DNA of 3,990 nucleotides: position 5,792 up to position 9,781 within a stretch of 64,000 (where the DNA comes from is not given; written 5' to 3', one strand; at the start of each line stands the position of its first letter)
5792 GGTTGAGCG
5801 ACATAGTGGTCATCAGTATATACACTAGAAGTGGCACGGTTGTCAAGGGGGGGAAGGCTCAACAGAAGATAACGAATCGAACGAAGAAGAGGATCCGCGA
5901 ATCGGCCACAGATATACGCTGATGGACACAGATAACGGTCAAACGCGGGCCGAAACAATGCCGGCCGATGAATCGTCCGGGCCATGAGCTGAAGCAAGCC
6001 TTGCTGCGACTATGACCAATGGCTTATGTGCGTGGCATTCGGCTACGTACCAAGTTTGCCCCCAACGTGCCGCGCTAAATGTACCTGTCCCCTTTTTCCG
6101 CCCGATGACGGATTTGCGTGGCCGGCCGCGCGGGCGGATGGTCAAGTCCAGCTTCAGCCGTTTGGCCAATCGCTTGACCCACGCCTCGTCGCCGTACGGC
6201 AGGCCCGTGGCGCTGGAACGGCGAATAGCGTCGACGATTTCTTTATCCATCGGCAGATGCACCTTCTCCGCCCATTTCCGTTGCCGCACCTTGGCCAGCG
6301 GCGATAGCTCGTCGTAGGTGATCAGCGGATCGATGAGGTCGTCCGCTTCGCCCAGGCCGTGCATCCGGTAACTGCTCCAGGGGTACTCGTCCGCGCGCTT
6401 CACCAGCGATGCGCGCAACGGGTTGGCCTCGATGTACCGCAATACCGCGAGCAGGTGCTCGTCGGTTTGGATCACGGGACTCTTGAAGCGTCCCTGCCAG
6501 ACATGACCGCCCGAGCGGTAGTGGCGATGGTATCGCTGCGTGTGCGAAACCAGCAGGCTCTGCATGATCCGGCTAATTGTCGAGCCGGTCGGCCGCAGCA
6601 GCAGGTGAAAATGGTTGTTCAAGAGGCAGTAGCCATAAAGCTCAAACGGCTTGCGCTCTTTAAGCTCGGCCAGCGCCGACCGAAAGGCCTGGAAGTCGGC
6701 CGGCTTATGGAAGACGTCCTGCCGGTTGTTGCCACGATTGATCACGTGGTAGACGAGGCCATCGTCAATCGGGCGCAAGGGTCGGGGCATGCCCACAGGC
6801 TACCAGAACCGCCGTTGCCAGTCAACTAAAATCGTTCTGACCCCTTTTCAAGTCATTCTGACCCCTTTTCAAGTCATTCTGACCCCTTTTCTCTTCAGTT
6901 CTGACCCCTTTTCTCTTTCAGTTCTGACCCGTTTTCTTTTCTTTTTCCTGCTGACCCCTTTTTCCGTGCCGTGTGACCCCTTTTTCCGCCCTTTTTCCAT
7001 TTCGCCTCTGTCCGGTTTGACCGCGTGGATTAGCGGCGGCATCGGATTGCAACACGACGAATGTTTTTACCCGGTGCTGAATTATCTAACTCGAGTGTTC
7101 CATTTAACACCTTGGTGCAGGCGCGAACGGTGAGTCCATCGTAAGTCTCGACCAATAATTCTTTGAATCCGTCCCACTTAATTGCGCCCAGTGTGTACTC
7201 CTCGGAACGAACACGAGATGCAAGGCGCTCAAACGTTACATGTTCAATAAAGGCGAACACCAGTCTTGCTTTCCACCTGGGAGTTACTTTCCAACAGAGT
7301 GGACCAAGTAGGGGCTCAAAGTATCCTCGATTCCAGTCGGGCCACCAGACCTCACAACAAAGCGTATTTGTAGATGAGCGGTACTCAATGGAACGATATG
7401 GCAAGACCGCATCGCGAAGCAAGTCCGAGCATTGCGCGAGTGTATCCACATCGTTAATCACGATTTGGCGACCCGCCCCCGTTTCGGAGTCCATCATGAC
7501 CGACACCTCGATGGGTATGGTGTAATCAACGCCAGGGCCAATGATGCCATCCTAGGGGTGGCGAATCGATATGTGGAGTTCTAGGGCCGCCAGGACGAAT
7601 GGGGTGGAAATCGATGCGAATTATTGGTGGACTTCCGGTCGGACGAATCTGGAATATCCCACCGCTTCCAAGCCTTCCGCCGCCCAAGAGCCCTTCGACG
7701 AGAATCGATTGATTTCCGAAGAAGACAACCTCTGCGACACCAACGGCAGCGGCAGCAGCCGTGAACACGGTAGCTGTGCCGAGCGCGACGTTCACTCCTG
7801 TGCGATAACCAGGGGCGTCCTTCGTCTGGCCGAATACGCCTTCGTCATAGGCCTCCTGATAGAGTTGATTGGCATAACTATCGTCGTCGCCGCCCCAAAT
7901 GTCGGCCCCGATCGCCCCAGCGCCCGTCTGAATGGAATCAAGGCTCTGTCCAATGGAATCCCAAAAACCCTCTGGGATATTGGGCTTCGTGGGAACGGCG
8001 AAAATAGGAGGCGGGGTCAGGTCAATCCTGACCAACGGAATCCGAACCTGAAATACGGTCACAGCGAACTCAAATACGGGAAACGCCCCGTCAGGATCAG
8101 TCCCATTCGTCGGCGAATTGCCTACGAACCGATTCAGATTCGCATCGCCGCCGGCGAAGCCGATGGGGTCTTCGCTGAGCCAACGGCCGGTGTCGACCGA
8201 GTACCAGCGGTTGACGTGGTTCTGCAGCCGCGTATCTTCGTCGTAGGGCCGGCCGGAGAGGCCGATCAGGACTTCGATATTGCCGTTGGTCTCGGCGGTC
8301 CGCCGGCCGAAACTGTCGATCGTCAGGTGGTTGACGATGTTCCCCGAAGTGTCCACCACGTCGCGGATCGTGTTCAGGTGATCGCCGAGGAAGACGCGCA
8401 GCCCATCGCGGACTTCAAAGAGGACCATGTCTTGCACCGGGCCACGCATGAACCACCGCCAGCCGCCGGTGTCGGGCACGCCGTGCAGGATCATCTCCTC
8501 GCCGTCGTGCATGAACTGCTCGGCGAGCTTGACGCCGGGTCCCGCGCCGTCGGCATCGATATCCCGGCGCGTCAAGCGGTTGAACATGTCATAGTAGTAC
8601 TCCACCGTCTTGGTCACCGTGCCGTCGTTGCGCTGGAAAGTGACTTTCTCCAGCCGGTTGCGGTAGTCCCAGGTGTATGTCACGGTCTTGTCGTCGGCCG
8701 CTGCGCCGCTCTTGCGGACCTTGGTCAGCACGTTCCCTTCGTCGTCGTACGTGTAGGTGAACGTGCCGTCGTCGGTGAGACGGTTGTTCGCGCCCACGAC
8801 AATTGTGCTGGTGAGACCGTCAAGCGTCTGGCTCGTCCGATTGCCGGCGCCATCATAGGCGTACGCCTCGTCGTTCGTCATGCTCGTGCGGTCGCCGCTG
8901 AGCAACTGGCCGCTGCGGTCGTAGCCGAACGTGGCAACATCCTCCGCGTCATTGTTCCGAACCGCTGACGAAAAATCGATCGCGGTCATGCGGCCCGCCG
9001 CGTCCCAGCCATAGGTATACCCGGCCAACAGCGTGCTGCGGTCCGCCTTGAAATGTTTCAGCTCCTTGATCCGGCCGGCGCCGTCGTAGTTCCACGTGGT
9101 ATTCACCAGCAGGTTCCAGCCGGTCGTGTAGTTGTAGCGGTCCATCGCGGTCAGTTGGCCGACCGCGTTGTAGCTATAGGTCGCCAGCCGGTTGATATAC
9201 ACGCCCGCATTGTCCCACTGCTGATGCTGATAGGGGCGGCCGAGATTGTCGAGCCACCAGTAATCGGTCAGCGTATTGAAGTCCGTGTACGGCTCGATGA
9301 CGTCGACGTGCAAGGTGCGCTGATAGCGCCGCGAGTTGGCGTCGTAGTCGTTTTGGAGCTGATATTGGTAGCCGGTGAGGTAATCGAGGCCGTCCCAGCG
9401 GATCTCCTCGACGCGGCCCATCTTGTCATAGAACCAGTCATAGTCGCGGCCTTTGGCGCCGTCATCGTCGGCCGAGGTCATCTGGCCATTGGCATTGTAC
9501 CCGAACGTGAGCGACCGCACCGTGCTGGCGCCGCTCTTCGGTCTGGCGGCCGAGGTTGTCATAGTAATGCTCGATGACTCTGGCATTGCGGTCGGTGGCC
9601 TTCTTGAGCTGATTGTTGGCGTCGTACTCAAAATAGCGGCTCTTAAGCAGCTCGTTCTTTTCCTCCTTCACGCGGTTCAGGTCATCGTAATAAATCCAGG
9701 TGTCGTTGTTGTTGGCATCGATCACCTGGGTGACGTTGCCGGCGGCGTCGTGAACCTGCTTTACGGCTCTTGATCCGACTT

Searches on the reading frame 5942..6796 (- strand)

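Call 44: search_protein_families(library=pfam, proteins=[window:5942-6796:-], max_evalue=1)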
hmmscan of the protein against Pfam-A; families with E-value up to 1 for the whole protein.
window:5942-6796:- (285 aa): 3 families
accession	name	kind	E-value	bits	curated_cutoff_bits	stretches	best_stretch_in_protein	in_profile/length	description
PF01797.21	Y1_Tnp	-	2e-14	54.2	23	1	14-124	5-120/121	Transposase IS200 like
PF02178.24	AT_hook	-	0.055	13.8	17.4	1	221-229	2-10/13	AT hook motif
PF22270.1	MlrA_helical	-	0.17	12.4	27.7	1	110-141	3-34/75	Transcriptional regulator MlrA, helical domain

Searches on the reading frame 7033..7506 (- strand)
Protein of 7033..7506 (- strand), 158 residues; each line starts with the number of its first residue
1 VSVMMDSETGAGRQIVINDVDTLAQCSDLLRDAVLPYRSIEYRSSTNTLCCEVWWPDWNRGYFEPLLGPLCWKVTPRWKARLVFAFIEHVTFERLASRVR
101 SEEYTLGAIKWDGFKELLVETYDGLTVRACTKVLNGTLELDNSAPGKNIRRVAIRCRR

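Call 44: search_protein_families(library=pfam, proteins=[window:7033-7506:-], max_evalue=1)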
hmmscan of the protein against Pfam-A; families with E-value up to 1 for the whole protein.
window:7033-7506:- (158 aa): 1 family
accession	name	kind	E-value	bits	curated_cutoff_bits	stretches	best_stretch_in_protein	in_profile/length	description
PF11164.13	DUF2948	-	0.028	14.8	25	1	18-112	6-94/139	Protein of unknown function (DUF2948)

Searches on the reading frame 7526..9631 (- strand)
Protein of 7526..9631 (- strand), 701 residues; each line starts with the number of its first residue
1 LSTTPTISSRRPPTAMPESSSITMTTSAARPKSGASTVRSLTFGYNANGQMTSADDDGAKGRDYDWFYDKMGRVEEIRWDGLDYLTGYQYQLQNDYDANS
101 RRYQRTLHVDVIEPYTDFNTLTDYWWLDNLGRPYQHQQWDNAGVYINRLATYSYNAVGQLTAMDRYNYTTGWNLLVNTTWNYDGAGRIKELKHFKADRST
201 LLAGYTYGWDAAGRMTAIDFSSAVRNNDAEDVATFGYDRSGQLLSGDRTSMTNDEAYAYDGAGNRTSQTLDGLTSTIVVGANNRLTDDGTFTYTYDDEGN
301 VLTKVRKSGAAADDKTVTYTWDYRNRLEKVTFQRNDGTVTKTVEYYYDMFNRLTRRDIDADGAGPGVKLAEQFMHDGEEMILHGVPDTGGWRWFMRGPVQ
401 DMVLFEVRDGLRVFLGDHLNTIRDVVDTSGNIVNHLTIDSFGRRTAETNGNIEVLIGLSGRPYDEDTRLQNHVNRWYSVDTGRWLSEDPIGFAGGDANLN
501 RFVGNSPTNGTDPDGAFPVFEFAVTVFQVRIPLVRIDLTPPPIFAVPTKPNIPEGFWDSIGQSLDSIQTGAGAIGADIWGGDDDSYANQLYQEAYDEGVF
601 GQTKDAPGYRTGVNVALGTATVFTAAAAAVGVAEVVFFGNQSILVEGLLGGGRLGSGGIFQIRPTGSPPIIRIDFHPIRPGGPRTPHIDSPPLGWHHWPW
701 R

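Call 3: search_protein_families(library=pfam, proteins=[window:7526-9631:-], max_evalue=0.01)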
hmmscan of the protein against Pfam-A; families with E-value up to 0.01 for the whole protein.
window:7526-9631:- (701 aa): 1 family
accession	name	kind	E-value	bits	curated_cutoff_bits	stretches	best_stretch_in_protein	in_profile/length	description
PF05593.20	RHS_repeat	-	1.1e-12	48.4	22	0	182-218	1-31/38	RHS Repeat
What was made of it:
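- On RHS/YD-repeat polymorphic toxin: PF05593 E=8e-50 (call 3).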

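Call 4: search_protein_families(library=ncbifam, proteins=[window:7526-9631:-], max_evalue=0.01)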
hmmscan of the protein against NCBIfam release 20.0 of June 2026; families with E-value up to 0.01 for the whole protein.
window:7526-9631:- (701 aa): 3 families
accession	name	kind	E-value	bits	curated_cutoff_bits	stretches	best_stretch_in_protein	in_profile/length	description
TIGR03696.1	Rhs_assc_core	domain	9.8e-14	51.6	32.5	1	439-515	2-75/76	RHS repeat-associated core domain-containing protein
NF041261.1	RHS_core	equivalog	4.2e-11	41.4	2000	2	219-354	875-1015/1261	RHS element core protein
TIGR01643.1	YD_repeat_2x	repeat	2e-05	24.9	15.8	0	237-270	1-33/42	YD repeat-containing protein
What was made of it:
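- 7526..9631 (-): C-terminal piece of the RHS gene in another frame (701-aa ORF): further YD repeats, the RHS-associated core at about 8087-8317, and an unassigned C-terminal toxin region at 7529-8086. NCBIfam TIGR03696 Rhs_assc_core E=9.8e-14 at aa 439-515 (call 4).
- Tried and rejected: The whole-ORF Pfam and NCBIfam scans did not list Golvesin_C (calls 3, 4).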

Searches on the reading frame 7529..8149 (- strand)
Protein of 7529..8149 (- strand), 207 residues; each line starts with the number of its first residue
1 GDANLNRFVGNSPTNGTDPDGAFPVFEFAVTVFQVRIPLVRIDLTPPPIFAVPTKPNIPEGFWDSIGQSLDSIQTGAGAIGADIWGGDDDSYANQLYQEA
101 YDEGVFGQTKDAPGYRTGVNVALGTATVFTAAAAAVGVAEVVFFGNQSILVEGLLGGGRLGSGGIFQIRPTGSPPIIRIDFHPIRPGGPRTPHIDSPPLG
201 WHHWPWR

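Call 44: search_protein_families(library=pfam, proteins=[window:7529-8149:-], max_evalue=1)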
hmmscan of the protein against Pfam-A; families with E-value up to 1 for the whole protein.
window:7529-8149:- (207 aa): 0 families
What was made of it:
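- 7526..9631 (-): The C-terminal 207 aa match no Pfam family (call 44).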
